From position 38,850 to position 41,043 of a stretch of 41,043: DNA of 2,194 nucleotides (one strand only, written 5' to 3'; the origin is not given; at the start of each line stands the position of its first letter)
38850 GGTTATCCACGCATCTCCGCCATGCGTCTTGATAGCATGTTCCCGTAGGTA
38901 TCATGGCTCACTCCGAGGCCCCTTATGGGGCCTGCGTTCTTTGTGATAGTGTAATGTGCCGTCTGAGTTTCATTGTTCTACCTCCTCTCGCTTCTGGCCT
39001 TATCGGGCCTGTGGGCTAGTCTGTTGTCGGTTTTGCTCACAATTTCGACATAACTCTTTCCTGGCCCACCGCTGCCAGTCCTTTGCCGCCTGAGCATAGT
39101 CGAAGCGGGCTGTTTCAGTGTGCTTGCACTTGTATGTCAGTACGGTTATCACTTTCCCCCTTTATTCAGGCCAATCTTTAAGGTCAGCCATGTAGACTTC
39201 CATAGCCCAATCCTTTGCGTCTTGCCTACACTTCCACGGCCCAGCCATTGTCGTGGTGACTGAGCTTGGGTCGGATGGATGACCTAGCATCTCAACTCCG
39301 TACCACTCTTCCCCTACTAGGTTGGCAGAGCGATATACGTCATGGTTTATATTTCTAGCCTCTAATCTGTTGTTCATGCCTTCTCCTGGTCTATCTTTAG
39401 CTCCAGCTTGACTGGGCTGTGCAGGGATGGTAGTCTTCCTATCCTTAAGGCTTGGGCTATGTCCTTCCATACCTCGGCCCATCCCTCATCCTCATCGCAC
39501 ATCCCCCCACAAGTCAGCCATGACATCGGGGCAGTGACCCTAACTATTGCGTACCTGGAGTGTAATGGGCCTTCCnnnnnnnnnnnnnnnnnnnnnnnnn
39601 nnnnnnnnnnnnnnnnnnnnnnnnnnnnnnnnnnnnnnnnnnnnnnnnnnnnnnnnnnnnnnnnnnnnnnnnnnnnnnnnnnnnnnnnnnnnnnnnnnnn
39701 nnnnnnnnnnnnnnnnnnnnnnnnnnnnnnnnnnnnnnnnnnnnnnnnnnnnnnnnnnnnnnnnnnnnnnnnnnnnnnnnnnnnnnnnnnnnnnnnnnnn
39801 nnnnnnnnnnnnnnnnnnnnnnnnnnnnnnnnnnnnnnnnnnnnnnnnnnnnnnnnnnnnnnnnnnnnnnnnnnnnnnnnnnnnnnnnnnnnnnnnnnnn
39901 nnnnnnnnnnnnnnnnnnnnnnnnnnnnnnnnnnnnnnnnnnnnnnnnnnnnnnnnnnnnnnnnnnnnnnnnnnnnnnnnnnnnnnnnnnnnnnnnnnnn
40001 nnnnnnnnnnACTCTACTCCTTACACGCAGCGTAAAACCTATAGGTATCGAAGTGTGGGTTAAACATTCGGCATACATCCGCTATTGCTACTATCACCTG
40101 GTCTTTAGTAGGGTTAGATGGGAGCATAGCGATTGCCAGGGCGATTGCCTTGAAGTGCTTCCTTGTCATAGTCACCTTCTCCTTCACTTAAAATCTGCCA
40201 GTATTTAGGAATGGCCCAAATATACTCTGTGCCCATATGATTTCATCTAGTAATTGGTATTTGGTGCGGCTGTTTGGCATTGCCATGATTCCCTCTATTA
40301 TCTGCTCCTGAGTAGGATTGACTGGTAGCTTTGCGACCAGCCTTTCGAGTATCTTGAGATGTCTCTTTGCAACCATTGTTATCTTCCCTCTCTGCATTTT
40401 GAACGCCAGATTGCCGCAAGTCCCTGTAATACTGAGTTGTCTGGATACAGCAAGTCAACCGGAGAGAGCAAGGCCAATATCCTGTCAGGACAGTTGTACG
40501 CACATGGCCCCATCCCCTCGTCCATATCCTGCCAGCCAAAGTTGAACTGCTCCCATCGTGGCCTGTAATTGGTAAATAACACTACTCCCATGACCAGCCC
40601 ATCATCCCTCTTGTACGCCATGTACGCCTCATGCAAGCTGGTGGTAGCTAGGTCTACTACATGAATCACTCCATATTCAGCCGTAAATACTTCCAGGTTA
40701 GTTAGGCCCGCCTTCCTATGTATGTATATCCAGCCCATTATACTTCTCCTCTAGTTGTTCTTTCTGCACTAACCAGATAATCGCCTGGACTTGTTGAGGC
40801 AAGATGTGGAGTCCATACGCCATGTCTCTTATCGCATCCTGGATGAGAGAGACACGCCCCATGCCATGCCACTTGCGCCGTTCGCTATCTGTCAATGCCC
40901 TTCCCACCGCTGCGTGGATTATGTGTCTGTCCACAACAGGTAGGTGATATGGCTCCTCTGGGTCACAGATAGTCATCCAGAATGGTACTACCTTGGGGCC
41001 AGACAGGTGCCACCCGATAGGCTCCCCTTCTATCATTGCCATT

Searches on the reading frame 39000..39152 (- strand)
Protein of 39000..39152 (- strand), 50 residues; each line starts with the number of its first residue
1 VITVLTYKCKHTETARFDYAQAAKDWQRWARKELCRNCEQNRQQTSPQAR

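Call 83: search_protein_families(library=phrogs, max_evalue=0.01, proteins=[window:39000-39152:-])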
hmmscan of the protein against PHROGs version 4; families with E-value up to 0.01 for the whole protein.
window:39000-39152:- (50 aa): 1 family
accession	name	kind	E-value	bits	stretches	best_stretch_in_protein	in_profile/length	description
phrog_16123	-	unknown function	0.0058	16.9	1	6-45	8-50/368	-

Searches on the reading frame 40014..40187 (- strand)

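Call 43: search_protein_families(library=pfam, max_evalue=0.01, proteins=[window:40014-40187:-])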
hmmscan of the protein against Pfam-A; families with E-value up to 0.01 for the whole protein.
window:40014-40187:- (57 aa): 0 families

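Call 82: search_protein_families(library=phrogs, max_evalue=0.01, proteins=[window:40014-40187:-])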
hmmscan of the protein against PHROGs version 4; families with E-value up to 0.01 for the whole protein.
window:40014-40187:- (57 aa): 1 family
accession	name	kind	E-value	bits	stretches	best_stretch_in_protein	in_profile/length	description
phrog_2922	-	unknown function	0.002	17.4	1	6-53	685-731/1237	-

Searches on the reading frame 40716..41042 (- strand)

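Call 43: search_protein_families(library=pfam, max_evalue=0.01, proteins=[window:40716-41042:-])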
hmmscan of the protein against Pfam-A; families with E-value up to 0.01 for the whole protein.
window:40716-41042:- (108 aa): 1 family
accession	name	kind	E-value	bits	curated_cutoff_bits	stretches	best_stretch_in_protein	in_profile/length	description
PF23802.1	DUF7178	-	2.4e-09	37.8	27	1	13-95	113-191/193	Family of unknown function (DUF7178)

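Call 82: search_protein_families(library=phrogs, max_evalue=0.01, proteins=[window:40716-41042:-])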
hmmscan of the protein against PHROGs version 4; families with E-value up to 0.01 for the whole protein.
window:40716-41042:- (108 aa): 1 family
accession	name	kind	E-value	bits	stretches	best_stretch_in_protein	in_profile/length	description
phrog_3842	-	unknown function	2.6e-10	41.5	1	3-96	114-203/206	-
